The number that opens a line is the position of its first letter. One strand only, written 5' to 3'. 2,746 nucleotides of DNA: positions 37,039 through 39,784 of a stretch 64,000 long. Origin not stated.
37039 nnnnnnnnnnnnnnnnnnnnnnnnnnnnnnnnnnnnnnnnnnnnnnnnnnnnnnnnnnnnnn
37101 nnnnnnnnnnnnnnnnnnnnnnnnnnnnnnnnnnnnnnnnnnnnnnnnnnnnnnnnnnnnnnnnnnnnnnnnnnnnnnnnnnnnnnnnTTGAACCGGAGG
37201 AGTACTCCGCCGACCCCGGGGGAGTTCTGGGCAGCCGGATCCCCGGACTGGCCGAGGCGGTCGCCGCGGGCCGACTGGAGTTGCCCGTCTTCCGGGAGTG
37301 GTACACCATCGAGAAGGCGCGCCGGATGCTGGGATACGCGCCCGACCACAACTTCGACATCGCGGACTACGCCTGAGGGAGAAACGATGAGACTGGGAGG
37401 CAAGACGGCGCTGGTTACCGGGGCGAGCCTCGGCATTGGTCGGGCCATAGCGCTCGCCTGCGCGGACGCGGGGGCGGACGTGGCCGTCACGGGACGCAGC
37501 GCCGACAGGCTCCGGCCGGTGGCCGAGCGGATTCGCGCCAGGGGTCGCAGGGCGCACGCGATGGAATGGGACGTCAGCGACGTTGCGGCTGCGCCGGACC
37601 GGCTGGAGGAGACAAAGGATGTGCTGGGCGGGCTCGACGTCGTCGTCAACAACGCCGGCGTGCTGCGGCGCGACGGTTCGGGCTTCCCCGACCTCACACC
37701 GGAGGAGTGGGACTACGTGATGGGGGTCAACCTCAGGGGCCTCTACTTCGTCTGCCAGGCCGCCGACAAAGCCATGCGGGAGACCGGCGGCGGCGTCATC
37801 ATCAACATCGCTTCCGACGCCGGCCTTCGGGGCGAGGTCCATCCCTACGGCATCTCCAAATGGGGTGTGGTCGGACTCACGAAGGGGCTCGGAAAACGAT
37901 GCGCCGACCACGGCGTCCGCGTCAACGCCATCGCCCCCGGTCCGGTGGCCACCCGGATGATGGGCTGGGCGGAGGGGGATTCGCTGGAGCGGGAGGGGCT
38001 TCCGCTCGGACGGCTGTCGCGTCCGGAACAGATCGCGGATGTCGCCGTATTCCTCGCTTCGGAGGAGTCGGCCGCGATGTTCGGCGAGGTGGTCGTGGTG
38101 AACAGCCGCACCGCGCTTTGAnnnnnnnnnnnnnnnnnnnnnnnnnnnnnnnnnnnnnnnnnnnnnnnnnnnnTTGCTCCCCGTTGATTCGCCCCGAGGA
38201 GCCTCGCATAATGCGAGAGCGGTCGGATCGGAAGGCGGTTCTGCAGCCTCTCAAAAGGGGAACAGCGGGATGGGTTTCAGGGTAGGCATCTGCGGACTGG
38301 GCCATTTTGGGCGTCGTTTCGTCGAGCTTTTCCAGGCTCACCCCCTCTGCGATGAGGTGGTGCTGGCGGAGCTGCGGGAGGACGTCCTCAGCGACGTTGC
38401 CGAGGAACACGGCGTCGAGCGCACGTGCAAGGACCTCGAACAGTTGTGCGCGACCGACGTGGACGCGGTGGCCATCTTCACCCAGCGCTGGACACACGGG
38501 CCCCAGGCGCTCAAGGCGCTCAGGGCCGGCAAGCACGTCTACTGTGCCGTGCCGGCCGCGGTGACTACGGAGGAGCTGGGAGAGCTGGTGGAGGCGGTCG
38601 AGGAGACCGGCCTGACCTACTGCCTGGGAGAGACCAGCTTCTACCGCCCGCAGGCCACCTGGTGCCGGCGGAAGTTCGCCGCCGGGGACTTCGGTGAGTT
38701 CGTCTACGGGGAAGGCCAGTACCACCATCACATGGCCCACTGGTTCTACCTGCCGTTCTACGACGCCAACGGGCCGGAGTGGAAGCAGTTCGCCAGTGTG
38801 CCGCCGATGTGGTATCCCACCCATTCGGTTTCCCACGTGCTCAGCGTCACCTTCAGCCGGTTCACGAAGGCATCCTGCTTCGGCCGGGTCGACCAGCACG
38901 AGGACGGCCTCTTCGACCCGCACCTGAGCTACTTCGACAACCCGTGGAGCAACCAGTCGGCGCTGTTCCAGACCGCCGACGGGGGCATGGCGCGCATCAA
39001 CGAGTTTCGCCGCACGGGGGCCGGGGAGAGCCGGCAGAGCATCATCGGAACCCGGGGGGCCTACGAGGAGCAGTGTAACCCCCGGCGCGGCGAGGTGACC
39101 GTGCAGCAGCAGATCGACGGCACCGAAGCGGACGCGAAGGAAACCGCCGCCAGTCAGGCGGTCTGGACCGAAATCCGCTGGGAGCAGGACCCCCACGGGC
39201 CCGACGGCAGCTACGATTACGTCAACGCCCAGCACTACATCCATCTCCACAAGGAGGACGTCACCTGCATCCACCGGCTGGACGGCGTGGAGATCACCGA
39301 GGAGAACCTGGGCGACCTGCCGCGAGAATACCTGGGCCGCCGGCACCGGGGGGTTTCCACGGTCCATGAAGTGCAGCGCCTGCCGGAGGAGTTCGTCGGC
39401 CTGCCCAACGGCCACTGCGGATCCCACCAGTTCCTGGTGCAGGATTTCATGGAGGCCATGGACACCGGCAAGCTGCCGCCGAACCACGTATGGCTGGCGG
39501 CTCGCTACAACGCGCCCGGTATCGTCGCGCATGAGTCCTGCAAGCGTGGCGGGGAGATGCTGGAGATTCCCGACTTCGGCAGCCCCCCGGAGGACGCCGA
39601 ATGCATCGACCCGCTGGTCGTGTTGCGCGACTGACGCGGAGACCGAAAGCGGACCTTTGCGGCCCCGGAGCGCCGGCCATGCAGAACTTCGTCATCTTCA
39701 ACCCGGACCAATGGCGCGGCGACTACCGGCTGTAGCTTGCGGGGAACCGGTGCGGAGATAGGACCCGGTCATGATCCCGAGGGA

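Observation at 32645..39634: Sulfatase plus unassigned glycyl radical enzyme plus three oxidoreductases: candidate new anaerobic pathway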

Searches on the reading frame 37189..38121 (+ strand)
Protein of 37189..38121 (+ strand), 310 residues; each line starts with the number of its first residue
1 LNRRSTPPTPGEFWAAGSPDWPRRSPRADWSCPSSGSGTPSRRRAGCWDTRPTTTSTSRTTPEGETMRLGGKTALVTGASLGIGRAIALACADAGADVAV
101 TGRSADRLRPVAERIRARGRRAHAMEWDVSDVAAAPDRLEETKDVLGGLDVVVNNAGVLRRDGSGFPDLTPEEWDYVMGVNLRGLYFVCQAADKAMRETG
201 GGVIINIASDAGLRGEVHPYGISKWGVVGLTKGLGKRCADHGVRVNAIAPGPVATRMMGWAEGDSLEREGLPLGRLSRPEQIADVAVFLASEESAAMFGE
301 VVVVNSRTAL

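Call 4: search_protein_families(library=pfam, proteins=[window:37189-38121:+])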
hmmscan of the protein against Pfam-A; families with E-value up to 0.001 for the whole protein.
window:37189-38121:+ (310 aa): 3 families
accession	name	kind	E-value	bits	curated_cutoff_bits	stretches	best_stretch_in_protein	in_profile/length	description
PF13561.12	adh_short_C2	-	9.2e-53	179.7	27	1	78-305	1-232/236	Enoyl-(Acyl carrier protein) reductase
PF00106.31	adh_short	-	4.8e-50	170.2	26.6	1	72-258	1-187/195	short chain dehydrogenase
PF08659.16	KR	-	3.4e-09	37.3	22.6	1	73-194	2-125/180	KR domain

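Call 8: search_protein_families(library=ncbifam, proteins=[window:37189-38121:+], max_evalue=0.00001)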
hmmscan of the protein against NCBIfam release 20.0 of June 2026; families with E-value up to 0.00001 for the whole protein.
window:37189-38121:+ (310 aa): 228 families (the best 25 are shown)
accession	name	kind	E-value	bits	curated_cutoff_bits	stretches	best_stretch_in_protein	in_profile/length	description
NF005559.1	PRK07231.1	subfamily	6.9e-59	199.3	215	1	68-304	1-243/249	glucose 1-dehydrogenase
NF004198.0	PRK05653.1-3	equivalog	3e-57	193.9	296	1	68-304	4-242/248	3-oxoacyl-ACP reductase FabG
NF009466.0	PRK12826.1-2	subfamily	1e-55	188.9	222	1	72-306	4-242/248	3-oxoacyl-ACP reductase FabG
TIGR01830.1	3oxo_ACP_reduc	equivalog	1.8e-51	175.2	297.75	1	74-305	1-235/239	3-oxoacyl-[acyl-carrier-protein] reductase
NF006070.0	PRK08213.1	subfamily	1.3e-49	169.1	279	1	66-305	7-253/259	gluconate 5-dehydrogenase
TIGR01832.1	kduD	equivalog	2.8e-49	167.8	338.85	1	69-305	3-242/248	2-dehydro-3-deoxy-D-gluconate 5-dehydrogenase KduD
NF004197.0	PRK05653.1-1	equivalog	1.7e-48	165.4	332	1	67-306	3-244/249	3-oxoacyl-ACP reductase FabG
NF005067.0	PRK06484.1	equivalog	2e-48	165.2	713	1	67-305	5-248/524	short chain dehydrogenase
NF004791.0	PRK06138.1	equivalog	1.2e-47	162.4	312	1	67-305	1-246/252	SDR family oxidoreductase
NF005390.0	PRK06935.1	equivalog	1.5e-47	162.1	369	1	66-305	10-252/258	2-dehydro-3-deoxy-D-gluconate 5-dehydrogenase KduD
NF005469.0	PRK07063.1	equivalog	1.9e-47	162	306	1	67-305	3-251/260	SDR family oxidoreductase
NF005309.0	PRK06841.1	subfamily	2.5e-47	161.5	286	1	66-305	10-249/255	GolD/DthD family dehydrogenase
NF004818.0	PRK06172.1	equivalog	2.6e-47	161.3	336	1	67-305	3-247/253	SDR family oxidoreductase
NF009464.0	PRK12824.1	subfamily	5e-47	160.6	269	1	72-305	3-239/245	3-oxoacyl-ACP reductase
NF004774.0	PRK06114.1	equivalog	5e-46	157.2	360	1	66-304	11-255/262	SDR family oxidoreductase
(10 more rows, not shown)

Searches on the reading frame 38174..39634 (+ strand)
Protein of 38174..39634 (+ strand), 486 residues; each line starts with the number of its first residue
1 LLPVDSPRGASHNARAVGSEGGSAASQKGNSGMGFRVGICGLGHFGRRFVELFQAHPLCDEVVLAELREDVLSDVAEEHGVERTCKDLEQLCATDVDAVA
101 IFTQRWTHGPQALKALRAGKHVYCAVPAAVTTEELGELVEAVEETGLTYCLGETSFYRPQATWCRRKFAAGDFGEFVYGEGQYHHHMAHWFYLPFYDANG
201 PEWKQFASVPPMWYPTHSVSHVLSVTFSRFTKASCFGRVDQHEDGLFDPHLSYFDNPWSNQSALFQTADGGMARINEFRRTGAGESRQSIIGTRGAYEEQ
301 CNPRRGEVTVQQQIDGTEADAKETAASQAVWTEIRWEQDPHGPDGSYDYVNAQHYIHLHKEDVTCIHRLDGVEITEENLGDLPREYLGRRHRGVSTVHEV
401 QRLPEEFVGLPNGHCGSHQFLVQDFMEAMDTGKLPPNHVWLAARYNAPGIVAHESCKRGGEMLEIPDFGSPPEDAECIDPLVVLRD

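Call 3: search_protein_families(library=pfam, proteins=[window:38174-39634:+])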
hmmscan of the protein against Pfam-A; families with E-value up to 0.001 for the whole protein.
window:38174-39634:+ (486 aa): 2 families
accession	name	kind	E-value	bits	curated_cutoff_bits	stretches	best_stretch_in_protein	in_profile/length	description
PF01408.29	GFO_IDH_MocA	-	1.7e-16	61.4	24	1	35-151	1-118/120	Oxidoreductase family, NAD-binding Rossmann fold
PF03447.22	NAD_binding_3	-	0.00028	22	24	1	41-149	1-113/116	Homoserine dehydrogenase, NAD binding domain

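Call 8: search_protein_families(library=ncbifam, proteins=[window:38174-39634:+], max_evalue=0.00001)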
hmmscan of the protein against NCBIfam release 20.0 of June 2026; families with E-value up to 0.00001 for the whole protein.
window:38174-39634:+ (486 aa): 4 families
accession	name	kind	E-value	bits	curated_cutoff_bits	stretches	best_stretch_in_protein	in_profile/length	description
TIGR04380.1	myo_inos_iolG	equivalog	1e-16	60.7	355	1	35-175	2-144/330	inositol 2-dehydrogenase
NF040723.1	UDP-GlcNAcDh_Arch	equivalog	6.1e-11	42.4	450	1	36-177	2-142/302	UDP-N-acetylglucosamine 3-dehydrogenase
NF052479.1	LevoglcsnDh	equivalog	1e-09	37.6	650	1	59-183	36-161/386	levoglucosan dehydrogenase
NF052679.1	InsChiInosDhIolG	equivalog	2e-07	30.4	540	1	33-146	1-117/343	bifunctional inositol 2-dehydrogenase/D-chiro-inositol 1-dehydrogenase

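Call 41: search_solved_structures(query=window:38270-39634:+, max_evalue=0.001)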
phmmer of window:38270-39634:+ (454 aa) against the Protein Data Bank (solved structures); distinct sequences matched with E-value up to 0.001: 50.
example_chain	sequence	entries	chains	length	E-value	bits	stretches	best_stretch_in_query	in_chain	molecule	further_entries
9azo_A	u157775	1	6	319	4.7e-17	65.2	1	4-142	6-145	PmdC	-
7xr9_A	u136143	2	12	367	5.7e-13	51.8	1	4-152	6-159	DgpA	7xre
6jw6_A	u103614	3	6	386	8.9e-11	44.6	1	3-134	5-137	Dehydrogenase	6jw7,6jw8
2ixa_A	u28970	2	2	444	3.6e-10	42.6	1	62-160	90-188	ALPHA-N-ACETYLGALACTOSAMINIDASE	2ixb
2glx_A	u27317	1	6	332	4.4e-10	42.3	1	43-129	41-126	1,5-anhydro-D-fructose reductase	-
3ezy_A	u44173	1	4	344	4.8e-10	42.1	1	1-114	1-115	Dehydrogenase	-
9m3d_B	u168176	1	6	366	1.1e-09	41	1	8-149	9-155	DgpA1 from W974-1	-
4gqa_A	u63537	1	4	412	1.6e-09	40.4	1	38-152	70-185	NAD binding Oxidoreductase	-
3moi_A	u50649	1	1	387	7.2e-09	38.3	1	2-142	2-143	Probable dehydrogenase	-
6o15_A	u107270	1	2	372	1.9e-08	36.8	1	5-145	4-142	Uncharacterized oxidoreductase YjhC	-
4koa_A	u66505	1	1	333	8.6e-08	34.7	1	43-145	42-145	1,5-anhydro-D-fructose reductase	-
3nto_A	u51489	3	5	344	1.5e-07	33.9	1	1-114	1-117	Inositol 2-dehydrogenase/D-chiro-inositol 3-dehydrogenase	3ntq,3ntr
6t2b_A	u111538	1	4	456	1.6e-07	33.8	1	59-227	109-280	Glycosyl hydrolase family 109 protein 2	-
6a3f_A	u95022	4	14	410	1.9e-07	33.6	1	25-151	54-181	Putative dehydrogenase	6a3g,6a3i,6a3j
4fb5_A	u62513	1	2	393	2.4e-07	33.2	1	30-142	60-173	Probable oxidoreductase protein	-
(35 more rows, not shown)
